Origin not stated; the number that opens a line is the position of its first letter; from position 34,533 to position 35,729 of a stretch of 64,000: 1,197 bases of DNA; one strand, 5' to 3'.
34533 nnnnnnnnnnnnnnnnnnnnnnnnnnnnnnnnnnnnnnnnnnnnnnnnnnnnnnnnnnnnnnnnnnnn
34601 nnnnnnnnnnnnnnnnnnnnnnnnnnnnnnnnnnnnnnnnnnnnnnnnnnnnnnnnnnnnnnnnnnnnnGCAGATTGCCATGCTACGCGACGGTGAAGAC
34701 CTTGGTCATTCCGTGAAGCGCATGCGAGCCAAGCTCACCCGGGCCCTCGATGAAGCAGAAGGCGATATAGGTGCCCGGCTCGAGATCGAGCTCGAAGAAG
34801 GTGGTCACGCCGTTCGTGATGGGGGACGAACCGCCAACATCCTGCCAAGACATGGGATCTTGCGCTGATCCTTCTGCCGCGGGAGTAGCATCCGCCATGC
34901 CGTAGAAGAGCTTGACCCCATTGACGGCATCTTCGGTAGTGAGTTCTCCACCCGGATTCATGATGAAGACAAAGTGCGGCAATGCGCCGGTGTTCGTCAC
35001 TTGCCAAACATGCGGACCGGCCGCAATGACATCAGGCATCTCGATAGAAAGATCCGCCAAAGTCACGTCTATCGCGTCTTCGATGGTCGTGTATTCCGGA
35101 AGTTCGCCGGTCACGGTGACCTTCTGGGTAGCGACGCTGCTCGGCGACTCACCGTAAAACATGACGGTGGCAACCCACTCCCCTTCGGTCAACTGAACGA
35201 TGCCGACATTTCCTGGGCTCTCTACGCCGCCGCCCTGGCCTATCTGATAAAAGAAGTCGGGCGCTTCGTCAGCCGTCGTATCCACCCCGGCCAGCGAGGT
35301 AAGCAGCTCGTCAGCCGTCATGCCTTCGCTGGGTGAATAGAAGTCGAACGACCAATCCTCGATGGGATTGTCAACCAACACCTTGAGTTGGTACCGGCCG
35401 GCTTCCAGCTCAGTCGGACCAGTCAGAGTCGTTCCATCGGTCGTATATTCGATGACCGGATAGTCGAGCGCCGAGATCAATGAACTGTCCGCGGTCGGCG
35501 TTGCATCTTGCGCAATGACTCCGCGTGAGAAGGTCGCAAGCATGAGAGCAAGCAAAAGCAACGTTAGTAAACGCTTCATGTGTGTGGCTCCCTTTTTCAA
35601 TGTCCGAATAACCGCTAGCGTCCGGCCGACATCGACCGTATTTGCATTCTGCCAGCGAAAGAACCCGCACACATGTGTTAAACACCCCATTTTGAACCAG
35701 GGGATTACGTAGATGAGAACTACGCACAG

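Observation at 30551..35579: Locus A: STAND-LuxR regulator co-oriented with two secreted cupredoxin-like paralogs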

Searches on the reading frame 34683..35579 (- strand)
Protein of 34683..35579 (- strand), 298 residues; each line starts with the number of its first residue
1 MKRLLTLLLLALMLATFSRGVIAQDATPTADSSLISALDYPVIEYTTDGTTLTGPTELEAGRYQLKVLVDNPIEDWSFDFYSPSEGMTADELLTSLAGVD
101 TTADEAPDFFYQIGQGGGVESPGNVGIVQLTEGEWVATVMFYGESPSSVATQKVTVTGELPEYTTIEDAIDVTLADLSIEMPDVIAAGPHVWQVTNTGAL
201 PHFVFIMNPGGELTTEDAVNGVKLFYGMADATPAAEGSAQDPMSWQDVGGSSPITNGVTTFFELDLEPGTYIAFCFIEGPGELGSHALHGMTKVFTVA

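Call 4: search_protein_families(library=pfam, proteins=[window:34683-35579:-], max_evalue=1)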
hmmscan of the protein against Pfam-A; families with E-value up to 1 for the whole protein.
window:34683-35579:- (298 aa): 1 family
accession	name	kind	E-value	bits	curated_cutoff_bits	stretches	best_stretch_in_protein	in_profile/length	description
PF07495.19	Y_Y_Y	-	0.042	14.2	26.6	1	56-80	33-57/65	Y_Y_Y domain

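Call 5: search_protein_families(library=ncbifam, proteins=[window:34683-35579:-], max_evalue=1)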
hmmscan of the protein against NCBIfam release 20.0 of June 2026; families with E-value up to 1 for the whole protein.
window:34683-35579:- (298 aa): 0 families

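Call 7: find_homologous_proteins(query=window:34683-35579:-, max_evalue=0.001)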
Query window:34683-35579:- (298 aa): 70 proteins with E <= 0.001 among 3795 candidates.
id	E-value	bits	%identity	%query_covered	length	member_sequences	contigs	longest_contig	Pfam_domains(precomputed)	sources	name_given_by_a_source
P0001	3.4e-193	659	100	100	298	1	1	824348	-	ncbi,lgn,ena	-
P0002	1.5e-172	591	89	100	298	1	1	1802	-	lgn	-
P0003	1.0e-159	549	81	100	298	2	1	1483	-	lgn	-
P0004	1.8e-140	485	72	100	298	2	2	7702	-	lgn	-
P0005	2.8e-134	465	69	100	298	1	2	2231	-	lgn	-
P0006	2.2e-132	459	69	100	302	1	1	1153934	-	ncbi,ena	-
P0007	9.2e-132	457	68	100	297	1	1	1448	-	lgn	-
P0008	1.2e-130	453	67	100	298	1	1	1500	-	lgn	-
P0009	1.4e-130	453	69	96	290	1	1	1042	-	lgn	-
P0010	5.6e-128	444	69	100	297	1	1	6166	-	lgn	-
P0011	9.7e-117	408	62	100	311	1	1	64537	-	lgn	-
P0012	2.9e-110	386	61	100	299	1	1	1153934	-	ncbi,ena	-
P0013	3.8e-106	373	57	100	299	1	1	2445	-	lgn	-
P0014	6.0e-91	323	54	100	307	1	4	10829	-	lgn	-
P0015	3.7e-84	301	50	100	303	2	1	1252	-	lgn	-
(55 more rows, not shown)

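Call 14: find_related_loci(query=A3, collection=genome_contigs, flank=10000)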
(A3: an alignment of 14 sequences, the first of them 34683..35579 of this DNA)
Query A3 (298 aa) in genome_contigs; peptide patterns used: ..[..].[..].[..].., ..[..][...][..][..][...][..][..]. (x = any residue, [..] = any of these).
76 stretches matched a pattern; 58 encode a relative of the query (tblastn E <= 1e-3); 56 distinct loci.
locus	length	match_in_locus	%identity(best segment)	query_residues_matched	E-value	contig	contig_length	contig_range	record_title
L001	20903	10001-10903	69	1-297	1e-138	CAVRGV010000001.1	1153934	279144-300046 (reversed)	MAG: uncultured Chloroflexia bacterium isolate MFD05442.bin.2.324 genome assembly, contig: contig_13024, whole genome sh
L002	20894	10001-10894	61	1-297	2e-108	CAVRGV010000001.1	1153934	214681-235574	MAG: uncultured Chloroflexia bacterium isolate MFD05442.bin.2.324 genome assembly, contig: contig_13024, whole genome sh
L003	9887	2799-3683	42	1-297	4e-66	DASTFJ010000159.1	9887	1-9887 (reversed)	MAG TPA_asm: Thermomicrobiales bacterium isolate SMAG_U871 k141_961491, whole genome shotgun sequence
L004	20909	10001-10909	35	1-297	7e-49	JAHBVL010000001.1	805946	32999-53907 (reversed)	MAG: Thermomicrobiales bacterium isolate ACE_CHL14 CHL14_1, whole genome shotgun sequence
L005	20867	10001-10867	35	1-297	4e-33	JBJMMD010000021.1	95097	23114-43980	MAG: Thermomicrobiales bacterium isolate 12C16O_72h_100_P16_coass_bin_33 k141_3345229, whole genome shotgun sequence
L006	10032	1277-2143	33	21-297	4e-32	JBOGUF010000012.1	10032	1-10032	MAG: Thermomicrobiales bacterium isolate M3-S_metabat2.bin.186 k127_3696390, whole genome shotgun sequence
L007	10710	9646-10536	31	2-297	2e-31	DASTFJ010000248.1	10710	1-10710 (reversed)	MAG TPA_asm: Thermomicrobiales bacterium isolate SMAG_U871 k141_1232100, whole genome shotgun sequence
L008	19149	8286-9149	33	3-297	5e-31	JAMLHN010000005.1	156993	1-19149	MAG: Thermomicrobiales bacterium isolate ACE_NR_CHLO10 ACE_NR_CHLO10_5, whole genome shotgun sequence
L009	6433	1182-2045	33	1-297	3e-27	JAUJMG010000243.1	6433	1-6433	MAG: Thermomicrobiales bacterium isolate YPbin5 NODE_4722_length_6433_cov_16.539197, whole genome shotgun sequence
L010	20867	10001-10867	29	1-297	3e-25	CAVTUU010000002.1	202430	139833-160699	MAG: uncultured Chloroflexia bacterium isolate MFD04944.bin.2.67 genome assembly, contig: contig_20465, whole genome sho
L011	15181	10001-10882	30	1-297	2e-25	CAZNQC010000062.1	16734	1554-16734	MAG TPA_asm: uncultured Sphaerobacteraceae bacterium isolate SRP344714_co1_164 genome assembly, contig: NODE_6371_length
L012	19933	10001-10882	32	1-297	1e-24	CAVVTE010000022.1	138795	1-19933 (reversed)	MAG: uncultured Chloroflexia bacterium isolate MFD02840.bin.2.158 genome assembly, contig: contig_77330, whole genome sh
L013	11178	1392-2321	30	1-298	2e-24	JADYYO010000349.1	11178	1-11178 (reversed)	MAG: Thermomicrobiales bacterium isolate SJ531 c_000001081190, whole genome shotgun sequence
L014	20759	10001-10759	32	37-297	4e-24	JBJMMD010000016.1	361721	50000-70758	MAG: Thermomicrobiales bacterium isolate 12C16O_72h_100_P16_coass_bin_33 k141_2326120, whole genome shotgun sequence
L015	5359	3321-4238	30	1-297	6e-23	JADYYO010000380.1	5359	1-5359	MAG: Thermomicrobiales bacterium isolate SJ531 c_000001444351, whole genome shotgun sequence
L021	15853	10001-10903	30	1-298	2e-18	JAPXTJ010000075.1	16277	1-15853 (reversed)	MAG: Thermomicrobiales bacterium isolate binned_ad_9.32 NODE_4581_length_16277_cov_2.047616, whole genome shotgun sequen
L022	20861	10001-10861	30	2-297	3e-18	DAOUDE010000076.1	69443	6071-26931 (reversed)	MAG TPA_asm: Thermomicrobiales bacterium isolate M11_10 k145_1571979, whole genome shotgun sequence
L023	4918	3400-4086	30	20-297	3e-18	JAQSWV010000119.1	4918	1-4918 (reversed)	MAG: Nocardioidaceae bacterium isolate C_No_T20_C_bin.97 scaffold_47697, whole genome shotgun sequence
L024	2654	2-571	32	109-297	1e-17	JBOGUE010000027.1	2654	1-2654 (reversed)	MAG: Thermomicrobiales bacterium isolate M3-S_metawrap_bin.154 k127_697617, whole genome shotgun sequence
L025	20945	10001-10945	27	2-297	2e-17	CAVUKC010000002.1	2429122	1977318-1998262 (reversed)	MAG: uncultured Chloroflexia bacterium isolate MFD01721.bin.1.124 genome assembly, contig: contig_5555, whole genome sho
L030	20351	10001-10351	34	170-297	2e-15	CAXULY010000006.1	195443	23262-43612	MAG TPA_asm: uncultured Deinococcaceae bacterium isolate public_SRR11456914_metawrap_bin.14 genome assembly, contig: pub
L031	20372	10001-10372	34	173-298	2e-15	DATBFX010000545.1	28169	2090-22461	MAG TPA_asm: Thermomicrobiales bacterium isolate SMAG_U3822 k141_6414497, whole genome shotgun sequence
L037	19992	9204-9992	28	23-298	2e-13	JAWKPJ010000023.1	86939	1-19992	MAG: Thermomicrobiales bacterium isolate AC2.42 AC2.42.fa-23, whole genome shotgun sequence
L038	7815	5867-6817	27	1-298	2e-13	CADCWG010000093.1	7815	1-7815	MAG: uncultured Thermomicrobiales bacterium isolate AVDCRST_MAG49 genome assembly, contig: NODE2039, whole genome shotgu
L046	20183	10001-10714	29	169-297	2e-10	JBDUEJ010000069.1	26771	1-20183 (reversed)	MAG: bacterium isolate cluster4_bin.92 NODE_2701_length_26771_cov_35.042971, whole genome shotgun sequence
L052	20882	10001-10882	29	5-297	1e-14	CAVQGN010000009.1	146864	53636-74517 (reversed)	MAG: uncultured Chloroflexia bacterium isolate MFD09779.bin.2.26 genome assembly, contig: contig_15932, whole genome sho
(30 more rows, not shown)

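Call 18: predict_structure(alignment_id=A2)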
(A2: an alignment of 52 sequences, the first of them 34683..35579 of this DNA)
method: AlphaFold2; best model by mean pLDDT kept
length: 298 residues; sequences in the alignment: 52
mean_pLDDT: 92.7   pTM: 0.84
mean pLDDT of the five models: 92.7, 92.6, 91.9, 91.4, 91.3
residues with pLDDT >= 90: 247; 70-90: 34; 50-70: 16; < 50: 1
segments of 3 or more residues with pLDDT < 50: none
pLDDT, mean of each block of 10 residues (from residue 1): 80 71 52 89 97 98 97 95 97 96 91 97 93 98 86 98 96 96 98 97 97 97 96 97 96 97 97 94 92 98
secondary structure, 60 per line:
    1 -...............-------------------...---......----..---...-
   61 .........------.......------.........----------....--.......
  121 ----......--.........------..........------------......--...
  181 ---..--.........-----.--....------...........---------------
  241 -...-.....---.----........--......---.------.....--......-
elements in order: H2-16 E42-47 E57-59 E61-69 E76-82 H89-97 H108-111 E114-120 E125-130 E133-141 E148-157 E170-175 E178-180 E188-196 E205-208 H215-225 E246-250 E259-266 E269-274 H286-289 E292-297

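Call 20: search_protein_representatives(alignment_id=A2)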
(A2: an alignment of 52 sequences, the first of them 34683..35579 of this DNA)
Query: 52 sequences, 307 profile positions. Proteins with E-value up to 0.001 (for the whole library): 9596; up to 1e-10: 4292; up to 1e-30: 1327. The best 150 are listed.
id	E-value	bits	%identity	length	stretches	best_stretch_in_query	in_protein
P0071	4.3e-114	397.5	-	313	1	1-306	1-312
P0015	1.2e-102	359.9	-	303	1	1-307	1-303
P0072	8.2e-100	350.6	-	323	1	3-306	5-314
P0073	2.7e-99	348.9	-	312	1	1-307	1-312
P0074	1.4e-96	339.9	-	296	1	1-307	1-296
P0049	1.7e-95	336.4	-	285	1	1-307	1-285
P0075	5.3e-95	334.8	-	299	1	1-307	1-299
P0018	1.2e-93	330.3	-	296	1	1-307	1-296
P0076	4.4e-92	325.2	-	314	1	1-306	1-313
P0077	6.6e-91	321.3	-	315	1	1-306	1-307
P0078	8.2e-91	321.0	-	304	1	2-306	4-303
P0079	1.3e-87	310.5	-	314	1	1-306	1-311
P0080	3.6e-87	309.1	-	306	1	1-305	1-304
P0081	3.8e-87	309.0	-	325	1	3-306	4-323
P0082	5.4e-87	308.5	-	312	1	6-307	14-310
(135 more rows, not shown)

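Call 30: find_encoding_contigs(protein=P0001, flank=10000, max_places=2)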
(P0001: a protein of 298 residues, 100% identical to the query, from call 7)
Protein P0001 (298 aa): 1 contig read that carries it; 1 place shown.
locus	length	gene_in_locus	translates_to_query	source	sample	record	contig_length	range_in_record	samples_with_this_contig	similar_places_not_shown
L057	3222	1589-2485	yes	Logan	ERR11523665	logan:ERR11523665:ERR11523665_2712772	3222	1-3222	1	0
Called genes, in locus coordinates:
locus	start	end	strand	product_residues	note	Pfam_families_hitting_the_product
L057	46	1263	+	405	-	PF00890:FAD_binding_2 (weak), PF01134:GIDA (faint), PF01266:DAO, PF03486:HI0933_like (faint), PF12831:FAD_oxidored (weak), PF13450:NAD_binding_8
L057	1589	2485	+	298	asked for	-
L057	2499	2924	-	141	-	-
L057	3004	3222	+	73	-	?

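Call 32: search_protein_families(library=pfam, proteins=[L002:11057-12259:+, L001:7304-8488:+, L001:8542-9801:-, L001:11049-12173:-, L021:10908-12041:-, L052:10933-12081:-, L001:5642-7141:+, L007:6296-9334:+, L005:10894-11604:-], max_evalue=0.01)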
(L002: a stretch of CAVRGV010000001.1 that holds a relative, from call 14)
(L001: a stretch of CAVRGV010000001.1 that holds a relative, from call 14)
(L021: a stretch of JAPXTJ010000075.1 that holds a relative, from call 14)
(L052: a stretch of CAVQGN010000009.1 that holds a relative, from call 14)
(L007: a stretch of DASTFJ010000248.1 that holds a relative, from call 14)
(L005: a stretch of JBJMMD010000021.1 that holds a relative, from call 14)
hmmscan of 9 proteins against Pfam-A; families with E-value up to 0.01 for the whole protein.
L002:11057-12259:+ (400 aa): 2 families
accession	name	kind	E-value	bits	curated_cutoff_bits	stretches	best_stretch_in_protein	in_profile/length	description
PF01436.27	NHL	-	1.8e-06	28.1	20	0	51-72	1-22/28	NHL repeat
PF08450.18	SGL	-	7.9e-05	22.8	26.3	1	217-377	12-152/246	SMP-30/Gluconolactonase/LRE-like region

L001:7304-8488:+ (394 aa): 4 families
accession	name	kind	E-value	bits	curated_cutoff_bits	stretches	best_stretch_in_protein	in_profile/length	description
PF24684.1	Vgb_lyase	-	8.4e-05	22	50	0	258-370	94-196/290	Virginiamycin B lyase family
PF01436.27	NHL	-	0.0001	22.6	20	0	48-68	1-21/28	NHL repeat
PF08450.18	SGL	-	0.00049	20.2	26.3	1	211-369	10-148/246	SMP-30/Gluconolactonase/LRE-like region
PF20067.5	SSL_N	-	0.004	17.4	18.9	0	360-372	26-38/46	Strictosidine synthase-like, N-terminal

L001:8542-9801:- (419 aa): 2 families
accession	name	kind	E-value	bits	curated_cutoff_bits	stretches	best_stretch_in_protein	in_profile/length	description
PF00196.25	GerE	-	1.2e-11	44.5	23.5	1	348-398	3-53/57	Bacterial regulatory proteins, luxR family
PF13412.12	HTH_24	-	0.0087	16.1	21.9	0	361-384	16-39/48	Winged helix-turn-helix DNA-binding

L001:11049-12173:- (374 aa): 3 families
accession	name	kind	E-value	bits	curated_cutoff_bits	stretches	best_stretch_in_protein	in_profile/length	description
PF00196.25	GerE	-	4e-11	42.8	23.5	1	303-353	3-53/57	Bacterial regulatory proteins, luxR family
PF13412.12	HTH_24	-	0.00016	21.7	21.9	1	316-340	16-40/48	Winged helix-turn-helix DNA-binding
PF08281.18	Sigma70_r4_2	-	0.0022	18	25.7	1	303-341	11-50/54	Sigma-70, region 4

L021:10908-12041:- (377 aa): 2 families
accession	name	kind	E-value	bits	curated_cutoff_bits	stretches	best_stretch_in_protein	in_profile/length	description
PF00196.25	GerE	-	2.1e-15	56.5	23.5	1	302-354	2-54/57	Bacterial regulatory proteins, luxR family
PF13412.12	HTH_24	-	0.0051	16.8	21.9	0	317-339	17-39/48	Winged helix-turn-helix DNA-binding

L052:10933-12081:- (382 aa): 2 families
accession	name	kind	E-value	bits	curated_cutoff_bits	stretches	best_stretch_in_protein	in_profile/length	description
PF00196.25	GerE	-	3.7e-13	49.3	23.5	1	308-358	3-53/57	Bacterial regulatory proteins, luxR family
PF08281.18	Sigma70_r4_2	-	0.0025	17.9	25.7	1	307-350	10-54/54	Sigma-70, region 4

L001:5642-7141:+ (499 aa): 0 families

L007:6296-9334:+ (1012 aa): 13 families
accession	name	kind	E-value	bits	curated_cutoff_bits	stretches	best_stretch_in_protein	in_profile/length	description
PF13191.12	AAA_16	-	4.9e-23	82.9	32.6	1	24-178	2-167/167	AAA ATPase domain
PF00196.25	GerE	-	3.5e-16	59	23.5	1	952-1006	3-57/57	Bacterial regulatory proteins, luxR family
PF13401.12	AAA_22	-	3.7e-06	27.7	27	1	45-185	4-128/130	AAA domain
PF13384.12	HTH_23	-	6e-06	26.3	24.6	1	957-988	8-39/50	Homeodomain-like domain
PF04545.22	Sigma70_r4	-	1.7e-05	24.7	24.1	1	951-989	4-43/50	Sigma-70, region 4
PF13424.12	TPR_12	-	0.00019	22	30.1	1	608-639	3-34/77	Tetratricopeptide repeat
PF05729.18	NACHT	-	0.0018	18.5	26.7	1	47-72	1-26/167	NACHT domain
PF08281.18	Sigma70_r4_2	-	0.0032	17.5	25.7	0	952-988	11-48/54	Sigma-70, region 4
PF13412.12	HTH_24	-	0.0037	17.2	21.9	0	966-988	17-39/48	Winged helix-turn-helix DNA-binding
PF12840.13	HTH_20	-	0.0039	17.6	27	0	959-988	9-40/51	Helix-turn-helix domain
PF14493.12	HTH_40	-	0.0058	17.3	27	0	959-988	5-34/89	Helix-turn-helix domain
PF00004.35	AAA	-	0.0088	16.9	21.2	0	49-159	1-73/131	ATPase family associated with various cellular activities (AAA)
PF25213.1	HVO_A0261_N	-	0.0094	16.3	35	0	953-988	10-46/86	HVO_A0261 N-terminal domain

L005:10894-11604:- (236 aa): 6 families
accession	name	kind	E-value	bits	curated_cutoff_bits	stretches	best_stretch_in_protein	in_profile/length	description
PF00196.25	GerE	-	1.2e-15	57.4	23.5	1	151-194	3-46/57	Bacterial regulatory proteins, luxR family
PF00072.30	Response_reg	-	3.5e-12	46.9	30.2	1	3-108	1-100/111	Response regulator receiver domain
PF08281.18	Sigma70_r4_2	-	1.2e-07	31.7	25.7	1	142-187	2-48/54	Sigma-70, region 4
PF04545.22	Sigma70_r4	-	0.00035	20.5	24.1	1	147-193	1-48/50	Sigma-70, region 4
PF14493.12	HTH_40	-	0.0021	18.7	27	1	159-192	6-39/89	Helix-turn-helix domain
PF13936.12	HTH_38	-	0.0042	17.2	27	1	153-186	7-41/44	Helix-turn-helix domain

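Call 47: fold_search(model_id=the predicted structure, library=pdb)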
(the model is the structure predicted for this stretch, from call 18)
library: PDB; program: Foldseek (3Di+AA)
matches with E <= 10: 1108; with E <= 0.001: 171
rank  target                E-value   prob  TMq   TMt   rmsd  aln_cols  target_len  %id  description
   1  8z59_A                4.7e-08  1.00  0.24  0.17  16.0       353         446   11  The X-Ray crystal structure of multicopper oxidase from Sulfurimonas sp. (released 2025-02-19)
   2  2xu9                  6.2e-08  1.00  0.21  0.15  15.5       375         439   12  Crystal structure of Laccase from Thermus thermophilus HB27 (released 2011-10-26)
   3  3ta4_D                1.0e-07  1.00  0.26  0.28  18.1       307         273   11  Small laccase from Amycolatopsis sp. ATCC 39116 complexed with 1-(3,4-dimethoxyphenyl)-2-(2-methoxyphenoxy)-1,3-dihydr (released 2012-09-12)
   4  6w2k_A                1.1e-07  1.00  0.22  0.16  14.8       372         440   11  Crystal structure of laccase from Thermus thermophilus HB27 in reducing conditions (Na2,S2,O2, 20 min) (released 2021-03-10)
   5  3ta4_F                1.4e-07  1.00  0.26  0.27  17.4       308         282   11  Small laccase from Amycolatopsis sp. ATCC 39116 complexed with 1-(3,4-dimethoxyphenyl)-2-(2-methoxyphenoxy)-1,3-dihydr (released 2012-09-12)
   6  4n8u_B                2.1e-07  1.00  0.25  0.27  17.4       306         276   11  Two-Domain Laccase from Streptomyces viridochromogenes at 2.4 A resolution AC629 (released 2014-10-29)
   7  4q89_B                2.2e-07  1.00  0.25  0.16  16.1       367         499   11  Crystal Structure of the CotA native enzyme (released 2015-04-29)
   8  3ta4_E                2.5e-07  1.00  0.26  0.29  17.2       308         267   12  Small laccase from Amycolatopsis sp. ATCC 39116 complexed with 1-(3,4-dimethoxyphenyl)-2-(2-methoxyphenoxy)-1,3-dihydr (released 2012-09-12)
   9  3t9w                  2.6e-07  1.00  0.25  0.28  17.8       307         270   10  Small laccase from Amycolatopsis sp. ATCC 39116 (released 2012-08-29)
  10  3gdc_A                2.6e-07  1.00  0.22  0.22  17.8       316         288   12  Crystal structure of multicopper oxidase (released 2010-03-09)
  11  8z59_B                2.8e-07  1.00  0.23  0.17  15.9       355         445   11  The X-Ray crystal structure of multicopper oxidase from Sulfurimonas sp. (released 2025-02-19)
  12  3aw5                  3.4e-07  1.00  0.24  0.17  16.8       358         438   12  Structure of a multicopper oxidase from the hyperthermophilic archaeon Pyrobaculum aerophilum (released 2011-06-08)
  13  4n8u_A                3.8e-07  1.00  0.25  0.27  18.5       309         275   13  Two-Domain Laccase from Streptomyces viridochromogenes at 2.4 A resolution AC629 (released 2014-10-29)
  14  6wcn                  4.8e-07  1.00  0.24  0.17  15.5       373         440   11  Crystal structure of Laccase from Thermus thermophilus HB27 with an open conformation of beta-hairpin (Average deposited (released 2021-03-31)
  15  8p4g_A                5.4e-07  1.00  0.23  0.17  17.1       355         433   11  Crystal structure of a multicopper oxidase 3F3 variant from Pyrobaculum aerophilum (released 2024-02-21)
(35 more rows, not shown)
